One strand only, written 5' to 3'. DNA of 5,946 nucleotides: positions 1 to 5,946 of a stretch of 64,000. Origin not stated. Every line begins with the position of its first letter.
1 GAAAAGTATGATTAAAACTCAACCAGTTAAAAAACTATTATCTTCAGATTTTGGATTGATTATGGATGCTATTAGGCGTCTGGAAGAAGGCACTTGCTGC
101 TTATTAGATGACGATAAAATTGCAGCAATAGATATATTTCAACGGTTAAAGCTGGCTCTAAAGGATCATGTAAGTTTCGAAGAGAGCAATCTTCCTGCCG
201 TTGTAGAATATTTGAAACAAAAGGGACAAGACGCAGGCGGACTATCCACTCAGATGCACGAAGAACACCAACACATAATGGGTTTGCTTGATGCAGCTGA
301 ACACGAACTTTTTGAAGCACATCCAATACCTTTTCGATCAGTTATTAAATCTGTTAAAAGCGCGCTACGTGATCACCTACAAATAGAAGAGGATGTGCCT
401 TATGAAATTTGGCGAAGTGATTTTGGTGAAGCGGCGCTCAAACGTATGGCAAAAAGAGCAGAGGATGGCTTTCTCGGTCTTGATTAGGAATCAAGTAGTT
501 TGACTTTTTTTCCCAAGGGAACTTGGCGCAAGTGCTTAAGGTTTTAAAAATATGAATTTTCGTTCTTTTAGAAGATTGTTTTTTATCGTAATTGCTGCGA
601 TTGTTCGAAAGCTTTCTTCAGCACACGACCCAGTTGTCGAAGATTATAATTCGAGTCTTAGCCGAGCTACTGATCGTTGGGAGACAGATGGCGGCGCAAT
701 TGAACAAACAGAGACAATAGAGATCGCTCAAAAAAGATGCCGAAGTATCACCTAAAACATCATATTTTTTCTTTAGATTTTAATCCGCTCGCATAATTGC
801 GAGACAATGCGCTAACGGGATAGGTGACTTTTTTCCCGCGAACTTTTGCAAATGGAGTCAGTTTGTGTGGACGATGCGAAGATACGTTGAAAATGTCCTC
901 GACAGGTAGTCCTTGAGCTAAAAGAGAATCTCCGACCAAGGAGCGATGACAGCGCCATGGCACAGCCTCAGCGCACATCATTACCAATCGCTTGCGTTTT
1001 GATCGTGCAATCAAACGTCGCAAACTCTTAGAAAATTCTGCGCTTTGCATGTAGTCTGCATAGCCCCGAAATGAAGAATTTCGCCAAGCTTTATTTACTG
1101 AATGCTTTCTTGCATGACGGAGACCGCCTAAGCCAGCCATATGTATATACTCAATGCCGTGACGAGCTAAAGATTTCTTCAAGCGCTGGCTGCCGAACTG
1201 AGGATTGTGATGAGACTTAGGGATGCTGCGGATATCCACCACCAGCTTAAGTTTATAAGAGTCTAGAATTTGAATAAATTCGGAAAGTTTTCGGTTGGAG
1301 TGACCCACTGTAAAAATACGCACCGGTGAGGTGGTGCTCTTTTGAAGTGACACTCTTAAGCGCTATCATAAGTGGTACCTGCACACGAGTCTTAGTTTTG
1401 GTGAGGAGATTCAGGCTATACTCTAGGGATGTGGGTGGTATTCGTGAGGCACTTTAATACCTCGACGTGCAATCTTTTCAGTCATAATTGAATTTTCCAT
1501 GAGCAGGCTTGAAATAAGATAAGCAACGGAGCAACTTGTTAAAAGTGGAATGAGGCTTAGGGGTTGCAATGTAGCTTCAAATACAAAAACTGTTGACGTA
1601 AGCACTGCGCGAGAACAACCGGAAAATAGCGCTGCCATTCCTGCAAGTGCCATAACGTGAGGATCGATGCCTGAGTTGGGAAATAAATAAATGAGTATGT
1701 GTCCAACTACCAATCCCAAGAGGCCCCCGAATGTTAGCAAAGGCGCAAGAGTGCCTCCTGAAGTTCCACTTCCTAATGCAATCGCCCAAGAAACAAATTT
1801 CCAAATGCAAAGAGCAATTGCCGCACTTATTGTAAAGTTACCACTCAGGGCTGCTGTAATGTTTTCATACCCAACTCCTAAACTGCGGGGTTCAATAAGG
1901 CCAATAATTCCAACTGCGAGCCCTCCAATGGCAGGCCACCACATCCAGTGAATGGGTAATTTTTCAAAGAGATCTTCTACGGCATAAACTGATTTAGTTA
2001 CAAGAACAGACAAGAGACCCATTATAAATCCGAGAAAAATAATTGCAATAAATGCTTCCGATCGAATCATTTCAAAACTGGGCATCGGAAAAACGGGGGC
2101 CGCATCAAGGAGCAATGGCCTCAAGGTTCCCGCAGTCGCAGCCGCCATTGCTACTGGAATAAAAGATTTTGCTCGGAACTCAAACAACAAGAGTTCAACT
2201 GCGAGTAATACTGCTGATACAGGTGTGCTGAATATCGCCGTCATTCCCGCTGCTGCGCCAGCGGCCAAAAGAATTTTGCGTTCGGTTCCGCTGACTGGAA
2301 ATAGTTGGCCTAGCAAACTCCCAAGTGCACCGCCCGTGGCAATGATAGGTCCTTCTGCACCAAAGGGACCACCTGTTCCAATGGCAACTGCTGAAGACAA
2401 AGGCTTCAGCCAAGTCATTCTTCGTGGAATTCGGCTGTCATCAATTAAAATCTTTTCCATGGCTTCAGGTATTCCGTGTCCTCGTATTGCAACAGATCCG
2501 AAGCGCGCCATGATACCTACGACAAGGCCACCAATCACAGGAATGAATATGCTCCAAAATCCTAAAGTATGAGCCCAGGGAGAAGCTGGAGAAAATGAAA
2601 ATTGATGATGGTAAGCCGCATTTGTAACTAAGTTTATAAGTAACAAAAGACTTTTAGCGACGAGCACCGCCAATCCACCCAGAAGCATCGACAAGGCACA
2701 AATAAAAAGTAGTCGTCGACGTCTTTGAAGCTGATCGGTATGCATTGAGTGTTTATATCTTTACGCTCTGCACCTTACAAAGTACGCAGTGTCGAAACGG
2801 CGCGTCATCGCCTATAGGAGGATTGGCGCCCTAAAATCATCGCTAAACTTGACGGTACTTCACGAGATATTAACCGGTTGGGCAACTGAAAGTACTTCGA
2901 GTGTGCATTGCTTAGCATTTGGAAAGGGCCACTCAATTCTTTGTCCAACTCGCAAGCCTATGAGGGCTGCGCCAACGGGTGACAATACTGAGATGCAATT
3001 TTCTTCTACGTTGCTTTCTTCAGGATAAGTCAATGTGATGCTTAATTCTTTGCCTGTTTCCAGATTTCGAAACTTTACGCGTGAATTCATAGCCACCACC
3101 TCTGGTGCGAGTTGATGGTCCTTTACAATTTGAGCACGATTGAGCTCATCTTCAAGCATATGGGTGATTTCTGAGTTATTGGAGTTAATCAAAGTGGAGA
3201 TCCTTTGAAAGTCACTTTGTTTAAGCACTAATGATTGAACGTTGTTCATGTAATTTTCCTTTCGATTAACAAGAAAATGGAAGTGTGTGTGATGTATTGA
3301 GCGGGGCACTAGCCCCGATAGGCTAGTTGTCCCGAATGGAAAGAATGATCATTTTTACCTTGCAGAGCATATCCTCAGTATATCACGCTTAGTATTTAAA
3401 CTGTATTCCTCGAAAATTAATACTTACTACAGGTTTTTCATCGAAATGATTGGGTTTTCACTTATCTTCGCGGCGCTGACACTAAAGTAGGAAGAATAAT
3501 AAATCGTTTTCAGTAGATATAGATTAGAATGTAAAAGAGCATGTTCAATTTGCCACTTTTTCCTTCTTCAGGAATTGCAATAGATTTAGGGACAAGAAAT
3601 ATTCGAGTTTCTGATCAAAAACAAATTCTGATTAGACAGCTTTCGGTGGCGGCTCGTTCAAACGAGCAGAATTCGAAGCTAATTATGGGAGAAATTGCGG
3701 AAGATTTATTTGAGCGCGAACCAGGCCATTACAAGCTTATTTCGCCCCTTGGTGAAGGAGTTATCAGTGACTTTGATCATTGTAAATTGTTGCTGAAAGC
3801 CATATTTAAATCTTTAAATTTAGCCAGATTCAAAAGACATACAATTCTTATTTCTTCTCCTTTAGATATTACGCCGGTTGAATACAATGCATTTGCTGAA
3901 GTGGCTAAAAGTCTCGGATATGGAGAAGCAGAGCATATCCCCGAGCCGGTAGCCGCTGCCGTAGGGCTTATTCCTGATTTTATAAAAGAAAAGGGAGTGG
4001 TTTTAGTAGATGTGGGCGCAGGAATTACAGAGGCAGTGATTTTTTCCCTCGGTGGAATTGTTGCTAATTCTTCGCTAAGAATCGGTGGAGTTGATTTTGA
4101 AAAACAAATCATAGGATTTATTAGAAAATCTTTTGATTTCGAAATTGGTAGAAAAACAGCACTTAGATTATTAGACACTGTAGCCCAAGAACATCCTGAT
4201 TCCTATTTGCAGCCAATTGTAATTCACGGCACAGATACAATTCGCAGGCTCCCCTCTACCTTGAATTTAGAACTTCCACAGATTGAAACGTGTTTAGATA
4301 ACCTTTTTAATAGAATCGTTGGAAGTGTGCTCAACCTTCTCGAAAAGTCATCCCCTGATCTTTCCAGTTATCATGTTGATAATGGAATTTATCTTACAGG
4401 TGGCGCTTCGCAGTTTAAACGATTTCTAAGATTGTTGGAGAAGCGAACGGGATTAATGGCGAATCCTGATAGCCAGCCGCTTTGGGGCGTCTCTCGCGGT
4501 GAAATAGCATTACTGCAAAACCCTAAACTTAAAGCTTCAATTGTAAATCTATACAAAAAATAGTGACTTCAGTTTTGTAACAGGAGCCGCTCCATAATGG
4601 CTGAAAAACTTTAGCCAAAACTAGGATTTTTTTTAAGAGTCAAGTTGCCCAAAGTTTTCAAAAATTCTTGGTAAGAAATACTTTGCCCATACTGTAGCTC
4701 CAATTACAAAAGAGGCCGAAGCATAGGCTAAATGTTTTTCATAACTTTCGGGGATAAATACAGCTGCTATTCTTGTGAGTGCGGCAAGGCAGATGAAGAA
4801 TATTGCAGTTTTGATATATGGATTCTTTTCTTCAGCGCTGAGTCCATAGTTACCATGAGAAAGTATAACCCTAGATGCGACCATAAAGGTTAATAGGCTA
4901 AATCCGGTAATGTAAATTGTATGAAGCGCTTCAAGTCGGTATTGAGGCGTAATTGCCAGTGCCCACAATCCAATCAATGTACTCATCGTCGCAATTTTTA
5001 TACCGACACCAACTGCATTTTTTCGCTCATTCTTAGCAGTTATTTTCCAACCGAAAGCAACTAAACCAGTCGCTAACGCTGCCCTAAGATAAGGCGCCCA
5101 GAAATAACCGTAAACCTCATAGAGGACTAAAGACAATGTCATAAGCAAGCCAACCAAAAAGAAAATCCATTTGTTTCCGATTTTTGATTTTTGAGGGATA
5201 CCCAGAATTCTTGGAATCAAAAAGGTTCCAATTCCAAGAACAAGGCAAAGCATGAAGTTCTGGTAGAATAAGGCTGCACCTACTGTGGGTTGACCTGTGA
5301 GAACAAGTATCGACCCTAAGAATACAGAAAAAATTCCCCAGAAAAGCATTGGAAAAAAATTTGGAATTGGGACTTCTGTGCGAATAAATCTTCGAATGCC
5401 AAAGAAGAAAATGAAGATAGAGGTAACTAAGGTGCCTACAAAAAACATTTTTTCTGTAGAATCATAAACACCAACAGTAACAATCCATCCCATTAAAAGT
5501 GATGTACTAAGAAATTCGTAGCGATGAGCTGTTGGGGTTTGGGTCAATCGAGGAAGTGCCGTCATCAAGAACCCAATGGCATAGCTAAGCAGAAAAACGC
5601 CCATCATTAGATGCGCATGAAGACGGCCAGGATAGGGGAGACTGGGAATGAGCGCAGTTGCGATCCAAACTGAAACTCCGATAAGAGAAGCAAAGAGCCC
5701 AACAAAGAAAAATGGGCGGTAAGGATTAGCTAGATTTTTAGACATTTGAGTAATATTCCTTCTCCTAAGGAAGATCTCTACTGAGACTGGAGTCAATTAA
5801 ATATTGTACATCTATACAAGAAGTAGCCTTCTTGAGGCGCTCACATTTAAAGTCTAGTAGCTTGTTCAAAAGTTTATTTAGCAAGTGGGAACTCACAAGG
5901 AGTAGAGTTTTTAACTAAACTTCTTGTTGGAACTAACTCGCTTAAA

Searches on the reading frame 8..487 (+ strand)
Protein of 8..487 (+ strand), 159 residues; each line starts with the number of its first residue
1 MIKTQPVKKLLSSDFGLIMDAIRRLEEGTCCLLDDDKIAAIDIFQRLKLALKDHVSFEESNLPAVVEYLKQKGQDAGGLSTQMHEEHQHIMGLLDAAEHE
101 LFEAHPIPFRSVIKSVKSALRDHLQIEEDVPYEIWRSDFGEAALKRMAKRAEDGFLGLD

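Call 94: search_protein_families(library=pfam, proteins=[window:8-487:+], max_evalue=0.001)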
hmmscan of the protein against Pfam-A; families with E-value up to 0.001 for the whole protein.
window:8-487:+ (159 aa): 1 family
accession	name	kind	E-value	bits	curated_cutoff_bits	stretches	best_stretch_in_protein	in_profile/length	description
PF01814.28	Hemerythrin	-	8.9e-08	33.1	25.3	1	37-130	32-122/127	Hemerythrin HHE cation binding domain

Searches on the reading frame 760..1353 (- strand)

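Call 94: search_protein_families(library=pfam, proteins=[window:760-1353:-], max_evalue=0.001)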
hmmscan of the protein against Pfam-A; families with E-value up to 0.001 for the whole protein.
window:760-1353:- (197 aa): 2 families
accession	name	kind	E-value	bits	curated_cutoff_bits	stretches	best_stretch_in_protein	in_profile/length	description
PF04343.18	DUF488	-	3.9e-31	108.6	22.2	1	23-143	2-120/121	Domain of unknown function DUF488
PF22751.1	DUF488-N3a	-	1.5e-06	28.9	27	1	87-147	56-117/118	Active DUF488-N3 subclade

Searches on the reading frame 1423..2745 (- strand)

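Call 94: search_protein_families(library=pfam, proteins=[window:1423-2745:-], max_evalue=0.001)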
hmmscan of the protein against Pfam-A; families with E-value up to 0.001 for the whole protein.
window:1423-2745:- (440 aa): 1 family
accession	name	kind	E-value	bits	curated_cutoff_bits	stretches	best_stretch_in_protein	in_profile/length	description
PF00654.25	Voltage_CLC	-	1.7e-82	277.8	24.8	1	73-412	2-345/346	Voltage gated chloride channel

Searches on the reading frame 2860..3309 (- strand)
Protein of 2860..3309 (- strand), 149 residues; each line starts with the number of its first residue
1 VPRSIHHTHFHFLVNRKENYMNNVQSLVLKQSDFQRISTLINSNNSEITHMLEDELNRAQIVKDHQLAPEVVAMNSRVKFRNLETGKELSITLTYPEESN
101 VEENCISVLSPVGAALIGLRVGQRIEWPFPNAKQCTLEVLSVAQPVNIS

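Call 94: search_protein_families(library=pfam, proteins=[window:2860-3309:-], max_evalue=0.001)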
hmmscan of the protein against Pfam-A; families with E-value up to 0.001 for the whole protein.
window:2860-3309:- (149 aa): 2 families
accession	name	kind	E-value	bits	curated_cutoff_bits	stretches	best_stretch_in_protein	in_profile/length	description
PF01272.25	GreA_GreB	-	2.2e-22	79.2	26.9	1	70-143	4-76/77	Transcription elongation factor, GreA/GreB, C-term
PF14760.11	Rnk_N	-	0.00012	22.9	23.7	1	27-62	3-41/41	Rnk N-terminus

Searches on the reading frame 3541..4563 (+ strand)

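Call 94: search_protein_families(library=pfam, proteins=[window:3541-4563:+], max_evalue=0.001)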
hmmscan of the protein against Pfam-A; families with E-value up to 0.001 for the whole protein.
window:3541-4563:+ (340 aa): 3 families
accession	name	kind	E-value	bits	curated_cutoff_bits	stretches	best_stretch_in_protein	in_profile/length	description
PF06723.19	MreB_Mbl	-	2.5e-67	227.5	27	1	11-329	3-323/327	MreB/Mbl protein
PF00022.25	Actin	-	3.4e-05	23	27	1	12-196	7-189/410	Actin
PF14450.12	FtsA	-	6e-05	23.8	31.8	1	154-305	1-105/127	Cell division protein FtsA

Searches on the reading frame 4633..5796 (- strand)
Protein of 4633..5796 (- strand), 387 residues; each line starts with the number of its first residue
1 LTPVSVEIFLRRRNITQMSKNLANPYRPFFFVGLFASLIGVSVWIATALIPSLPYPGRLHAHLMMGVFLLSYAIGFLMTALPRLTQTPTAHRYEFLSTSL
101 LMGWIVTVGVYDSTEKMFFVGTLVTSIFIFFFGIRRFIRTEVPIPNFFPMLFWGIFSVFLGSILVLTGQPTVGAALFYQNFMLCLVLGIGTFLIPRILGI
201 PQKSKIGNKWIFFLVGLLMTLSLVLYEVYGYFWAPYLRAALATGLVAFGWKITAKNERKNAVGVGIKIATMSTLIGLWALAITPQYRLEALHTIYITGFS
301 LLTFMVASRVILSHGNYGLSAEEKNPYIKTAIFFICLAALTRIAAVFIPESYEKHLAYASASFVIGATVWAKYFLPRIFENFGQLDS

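Call 94: search_protein_families(library=pfam, proteins=[window:4633-5796:-], max_evalue=0.001)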
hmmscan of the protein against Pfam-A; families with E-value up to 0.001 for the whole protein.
window:4633-5796:- (387 aa): 1 family
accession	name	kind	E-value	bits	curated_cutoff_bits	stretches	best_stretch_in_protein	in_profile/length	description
PF05940.17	NnrS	-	4.6e-26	92.5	28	1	22-378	3-367/371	NnrS protein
